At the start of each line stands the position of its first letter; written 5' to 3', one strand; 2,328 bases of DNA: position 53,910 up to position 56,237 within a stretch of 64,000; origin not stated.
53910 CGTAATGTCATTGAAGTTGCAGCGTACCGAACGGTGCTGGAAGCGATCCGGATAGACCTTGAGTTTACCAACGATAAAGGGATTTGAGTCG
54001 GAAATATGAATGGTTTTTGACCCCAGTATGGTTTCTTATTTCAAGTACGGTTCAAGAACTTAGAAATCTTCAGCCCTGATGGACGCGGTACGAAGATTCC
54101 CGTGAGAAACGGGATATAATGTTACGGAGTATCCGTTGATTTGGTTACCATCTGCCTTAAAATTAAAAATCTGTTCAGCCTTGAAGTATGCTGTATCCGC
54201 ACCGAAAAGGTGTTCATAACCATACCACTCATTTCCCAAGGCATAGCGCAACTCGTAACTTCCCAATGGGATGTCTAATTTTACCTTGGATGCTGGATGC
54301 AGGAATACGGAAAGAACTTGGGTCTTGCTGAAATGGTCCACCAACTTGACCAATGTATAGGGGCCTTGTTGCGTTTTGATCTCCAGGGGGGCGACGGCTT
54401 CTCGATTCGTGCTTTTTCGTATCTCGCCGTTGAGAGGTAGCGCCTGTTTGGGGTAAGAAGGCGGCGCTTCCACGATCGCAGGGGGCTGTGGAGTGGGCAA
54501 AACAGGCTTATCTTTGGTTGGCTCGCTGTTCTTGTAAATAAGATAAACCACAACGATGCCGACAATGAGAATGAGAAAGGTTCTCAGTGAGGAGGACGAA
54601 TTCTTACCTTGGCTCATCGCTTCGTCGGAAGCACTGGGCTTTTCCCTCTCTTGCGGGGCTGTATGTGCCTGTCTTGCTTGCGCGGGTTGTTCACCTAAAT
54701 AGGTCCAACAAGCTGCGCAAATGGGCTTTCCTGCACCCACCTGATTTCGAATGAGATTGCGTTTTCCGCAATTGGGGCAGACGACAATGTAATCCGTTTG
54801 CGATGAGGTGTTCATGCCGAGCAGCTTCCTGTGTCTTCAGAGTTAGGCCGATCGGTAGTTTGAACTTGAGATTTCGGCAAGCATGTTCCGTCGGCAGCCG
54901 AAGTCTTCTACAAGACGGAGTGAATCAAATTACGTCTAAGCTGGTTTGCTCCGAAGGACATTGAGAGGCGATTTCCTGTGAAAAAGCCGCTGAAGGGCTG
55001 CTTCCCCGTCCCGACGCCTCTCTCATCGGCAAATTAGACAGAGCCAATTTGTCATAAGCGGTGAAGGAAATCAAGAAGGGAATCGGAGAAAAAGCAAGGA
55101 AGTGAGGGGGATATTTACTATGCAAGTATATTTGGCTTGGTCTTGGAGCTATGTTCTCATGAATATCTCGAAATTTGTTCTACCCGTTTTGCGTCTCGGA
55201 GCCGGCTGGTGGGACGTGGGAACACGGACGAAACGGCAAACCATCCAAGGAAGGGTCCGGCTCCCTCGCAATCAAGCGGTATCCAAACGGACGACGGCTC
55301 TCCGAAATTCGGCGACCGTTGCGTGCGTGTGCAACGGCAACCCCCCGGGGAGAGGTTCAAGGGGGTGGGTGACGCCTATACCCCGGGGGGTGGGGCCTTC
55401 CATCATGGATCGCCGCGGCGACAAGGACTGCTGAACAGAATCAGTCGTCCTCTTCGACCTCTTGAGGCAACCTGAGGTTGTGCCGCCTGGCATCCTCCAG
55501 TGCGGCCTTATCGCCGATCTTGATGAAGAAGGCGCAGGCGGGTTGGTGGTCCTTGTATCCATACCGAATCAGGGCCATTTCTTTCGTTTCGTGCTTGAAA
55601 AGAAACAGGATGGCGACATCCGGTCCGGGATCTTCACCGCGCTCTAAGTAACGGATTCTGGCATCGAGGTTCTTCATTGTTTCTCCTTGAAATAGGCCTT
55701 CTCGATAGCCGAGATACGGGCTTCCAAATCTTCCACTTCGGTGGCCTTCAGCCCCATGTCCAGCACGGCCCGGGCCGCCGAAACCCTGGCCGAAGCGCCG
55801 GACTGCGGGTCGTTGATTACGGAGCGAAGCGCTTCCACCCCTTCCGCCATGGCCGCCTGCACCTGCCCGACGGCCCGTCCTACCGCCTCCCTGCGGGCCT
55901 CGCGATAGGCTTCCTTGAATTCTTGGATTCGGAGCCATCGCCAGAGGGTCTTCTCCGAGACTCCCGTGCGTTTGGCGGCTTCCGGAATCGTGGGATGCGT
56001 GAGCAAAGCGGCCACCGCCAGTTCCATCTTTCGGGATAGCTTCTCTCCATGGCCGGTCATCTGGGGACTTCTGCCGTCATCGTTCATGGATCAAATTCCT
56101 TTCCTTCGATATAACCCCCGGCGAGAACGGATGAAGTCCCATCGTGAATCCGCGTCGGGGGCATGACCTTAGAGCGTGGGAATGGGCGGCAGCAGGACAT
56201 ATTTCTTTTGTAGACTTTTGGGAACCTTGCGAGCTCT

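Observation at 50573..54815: Unclassified three-gene cassette in island cargo: Zn-ribbon/TM protein, DjlA-like TerB+J-domain protein, and a secreted trypsin-like protease fused to an FGE-sulfatase domain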

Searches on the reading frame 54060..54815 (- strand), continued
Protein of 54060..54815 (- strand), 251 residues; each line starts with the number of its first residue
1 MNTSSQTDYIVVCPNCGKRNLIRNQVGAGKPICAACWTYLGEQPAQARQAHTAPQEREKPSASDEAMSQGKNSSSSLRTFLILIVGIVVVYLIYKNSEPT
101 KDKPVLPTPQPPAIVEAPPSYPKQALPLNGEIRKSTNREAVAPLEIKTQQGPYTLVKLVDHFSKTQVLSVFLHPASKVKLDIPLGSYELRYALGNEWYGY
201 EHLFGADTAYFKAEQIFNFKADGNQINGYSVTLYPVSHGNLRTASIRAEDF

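Call 62: search_protein_families(library=pfam, proteins=[L038:3629-5578:+, L043:11587-13470:-, L047:1951-3654:-, L049:10854-12014:+, L017:11767-13365:+, L048:11638-14787:-], max_evalue=0.001)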
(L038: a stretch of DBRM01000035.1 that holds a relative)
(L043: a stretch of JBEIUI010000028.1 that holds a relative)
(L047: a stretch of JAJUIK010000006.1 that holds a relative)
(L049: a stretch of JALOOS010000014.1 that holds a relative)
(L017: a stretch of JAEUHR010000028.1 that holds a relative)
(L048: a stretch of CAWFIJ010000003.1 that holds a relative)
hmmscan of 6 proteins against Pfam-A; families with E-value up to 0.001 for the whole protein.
L038:3629-5578:+ (649 aa): 9 families
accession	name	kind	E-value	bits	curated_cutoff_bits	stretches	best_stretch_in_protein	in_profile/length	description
PF02518.31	HATPase_c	-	1e-26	94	26.4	1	531-644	1-109/111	Histidine kinase-, DNA gyrase B-, and HSP90-like ATPase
PF08448.16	PAS_4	-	3.7e-19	69.4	23.1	1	160-259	1-109/110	PAS fold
PF00989.32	PAS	-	7.3e-17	61.9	22.6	1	156-223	3-71/113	PAS fold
PF00512.31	HisKA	-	1.2e-16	60.9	26.9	1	420-484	2-65/66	His Kinase A (phospho-acceptor) domain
PF13426.13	PAS_9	-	1.3e-16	61.1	27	1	165-257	2-103/103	PAS domain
PF13188.13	PAS_8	-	8.2e-16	57.7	21.8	1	280-311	4-35/65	PAS domain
PF14501.12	HATPase_c_5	-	0.00015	22.1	22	1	535-627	5-88/102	GHKL domain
PF13589.12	HATPase_c_3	-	0.00023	21.6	25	1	537-610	4-76/137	Histidine kinase-, DNA gyrase B-, and HSP90-like ATPase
PF12860.13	PAS_7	-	0.00032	21.3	27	0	283-311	1-29/115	PAS fold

L043:11587-13470:- (627 aa): 8 families
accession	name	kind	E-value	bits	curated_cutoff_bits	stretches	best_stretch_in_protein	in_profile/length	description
PF00158.32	Sigma54_activat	-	8.4e-63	211.5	20.2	1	307-473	2-168/168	Sigma-54 interaction domain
PF00072.30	Response_reg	-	9.9e-27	93.7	30.2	1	176-285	1-110/111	Response regulator receiver domain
PF14532.12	Sigma54_activ_2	-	3.8e-21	76.2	25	1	307-477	1-138/138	Sigma-54 interaction domain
PF25601.1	AAA_lid_14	-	1.1e-19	70.5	27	1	479-554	2-80/87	AAA+ ATPase lid domain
PF07728.20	AAA_5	-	1.3e-07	32.1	22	1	329-446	1-121/139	AAA domain (dynein-related subfamily)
PF00004.35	AAA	-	6.3e-07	30.3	21.2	1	330-464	1-128/131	ATPase family associated with various cellular activities (AAA)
PF07724.20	AAA_2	-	1.5e-06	28.8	27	1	330-432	6-109/166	AAA domain (Cdc48 subfamily)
PF01078.27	Mg_chelatase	-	2e-06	27.8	20.3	1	315-425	12-133/207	Magnesium chelatase, subunit ChlI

L047:1951-3654:- (567 aa): 3 families
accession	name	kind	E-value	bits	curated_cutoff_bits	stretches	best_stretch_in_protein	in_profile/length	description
PF02518.31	HATPase_c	-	4.2e-24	85.6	26.4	1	442-550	4-110/111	Histidine kinase-, DNA gyrase B-, and HSP90-like ATPase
PF00512.31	HisKA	-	4.5e-13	49.5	26.9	1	330-395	1-66/66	His Kinase A (phospho-acceptor) domain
PF00672.30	HAMP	-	9.9e-10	39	25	1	279-325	6-52/53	HAMP domain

L049:10854-12014:+ (386 aa): 5 families
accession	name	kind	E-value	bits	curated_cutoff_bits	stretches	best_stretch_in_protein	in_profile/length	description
PF00072.30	Response_reg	-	1.4e-32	112.6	30.2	1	13-121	2-110/111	Response regulator receiver domain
PF02518.31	HATPase_c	-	1.1e-27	97.1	26.4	1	279-385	2-110/111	Histidine kinase-, DNA gyrase B-, and HSP90-like ATPase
PF00512.31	HisKA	-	5.6e-10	39.6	26.9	1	157-228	2-64/66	His Kinase A (phospho-acceptor) domain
PF13589.12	HATPase_c_3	-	0.00015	22.2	25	1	282-338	2-57/137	Histidine kinase-, DNA gyrase B-, and HSP90-like ATPase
PF10090.15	HPTransfase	-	0.00062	20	22.9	0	284-330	33-79/123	Histidine phosphotransferase C-terminal domain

L017:11767-13365:+ (532 aa): 1 family
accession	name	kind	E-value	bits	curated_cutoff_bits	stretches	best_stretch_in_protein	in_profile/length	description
PF07494.17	Reg_prop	-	1.5e-25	86.4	20.4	0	395-413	6-24/24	Two component regulator propeller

L048:11638-14787:- (1049 aa): 6 families
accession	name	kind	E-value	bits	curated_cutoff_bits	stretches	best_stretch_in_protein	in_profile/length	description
PF07494.17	Reg_prop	-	6.7e-51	164.1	20.4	2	102-125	1-24/24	Two component regulator propeller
PF07730.19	HisKA_3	-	4.2e-16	59.7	24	1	840-906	1-67/68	Histidine kinase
PF02518.31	HATPase_c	-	7.4e-16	59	26.4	1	947-1039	3-109/111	Histidine kinase-, DNA gyrase B-, and HSP90-like ATPase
PF07495.19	Y_Y_Y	-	2.7e-14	53.2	26.6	1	735-795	2-62/65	Y_Y_Y domain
PF13581.12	HATPase_c_2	-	4.3e-07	30.4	27.4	1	941-1020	23-113/127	Histidine kinase-like ATPase domain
PF24684.1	Vgb_lyase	-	1.5e-06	27.7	50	0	357-454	15-113/290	Virginiamycin B lyase family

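Call 77: search_protein_representatives(alignment_id=A3)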
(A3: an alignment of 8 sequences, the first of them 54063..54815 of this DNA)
Query: 8 sequences, 238 profile positions. Proteins with E-value up to 0.001 (for the whole library): 4756; up to 1e-10: 2938; up to 1e-30: 986. The best 150 are listed.
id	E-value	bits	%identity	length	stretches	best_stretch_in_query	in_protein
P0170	2.1e-118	410.7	-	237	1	1-238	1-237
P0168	3.8e-101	354.2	-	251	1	1-238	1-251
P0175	1.9e-87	309.4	-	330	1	2-238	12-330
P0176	1.4e-80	286.9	-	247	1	7-238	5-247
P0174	6.9e-78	278.1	-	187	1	64-238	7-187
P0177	4.8e-73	262.2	-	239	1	9-238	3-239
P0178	9.9e-73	261.2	-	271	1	9-238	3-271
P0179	6.3e-71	255.3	-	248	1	9-238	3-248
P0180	1.7e-69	250.6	-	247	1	8-238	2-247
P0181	2.7e-66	240.1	-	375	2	75-238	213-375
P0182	5.8e-66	239.1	-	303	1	58-238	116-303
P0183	6.6e-66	238.9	-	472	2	85-238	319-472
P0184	2.5e-65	237.0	-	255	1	9-238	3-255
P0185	3.4e-65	236.5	-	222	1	9-238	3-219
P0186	4.5e-65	236.1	-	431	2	80-238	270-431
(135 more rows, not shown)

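Call 82: find_related_loci(query=A3, collection=viral_contigs, flank=6000)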
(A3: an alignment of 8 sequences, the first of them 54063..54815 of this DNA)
Query A3 (251 aa) in viral_contigs; peptide patterns used: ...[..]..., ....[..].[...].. (x = any residue, [..] = any of these).
15 stretches matched a pattern, but none encodes a relative of the query by tblastn (E <= 1e-3).

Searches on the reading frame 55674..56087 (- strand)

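Call 8: search_protein_families(library=pfam, proteins=[window:55674-56087:-], max_evalue=0.001)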
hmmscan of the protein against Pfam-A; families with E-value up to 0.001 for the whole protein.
window:55674-56087:- (137 aa): 4 families
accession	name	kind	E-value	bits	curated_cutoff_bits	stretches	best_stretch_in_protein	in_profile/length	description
PF13022.12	HTH_Tnp_1_2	-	4.6e-07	30.4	27.9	1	19-127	14-111/122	Helix-turn-helix of insertion element transposase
PF13542.12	HTH_Tnp_ISL3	-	1.2e-05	25.1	27.4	1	21-53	16-48/51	Helix-turn-helix domain of transposase family ISL3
PF12728.13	HTH_17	-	7.2e-05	23.4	27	1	33-62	3-31/51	Helix-turn-helix domain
PF13384.12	HTH_23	-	0.00011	22.4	24.6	1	33-53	19-39/50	Homeodomain-like domain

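Call 58: search_protein_families(library=phrogs, proteins=[window:55674-56087:-], max_evalue=0.001)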
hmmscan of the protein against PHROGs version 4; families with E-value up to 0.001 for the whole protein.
window:55674-56087:- (137 aa): 5 families
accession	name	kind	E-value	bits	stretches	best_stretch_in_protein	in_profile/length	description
phrog_7344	-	head and packaging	1.5e-07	32.8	1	10-116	6-106/161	terminase small subunit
phrog_3218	-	head and packaging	1.1e-06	29.6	1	17-66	19-69/152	terminase small subunit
phrog_66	-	integration and excision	2.3e-06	28.6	1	33-95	95-157/412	excisionase and transcriptional regulator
phrog_2538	-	head and packaging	3.6e-05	24.9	1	21-112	7-91/129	terminase small subunit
phrog_4044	-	head and packaging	0.00061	20.3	1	18-85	26-94/180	terminase small subunit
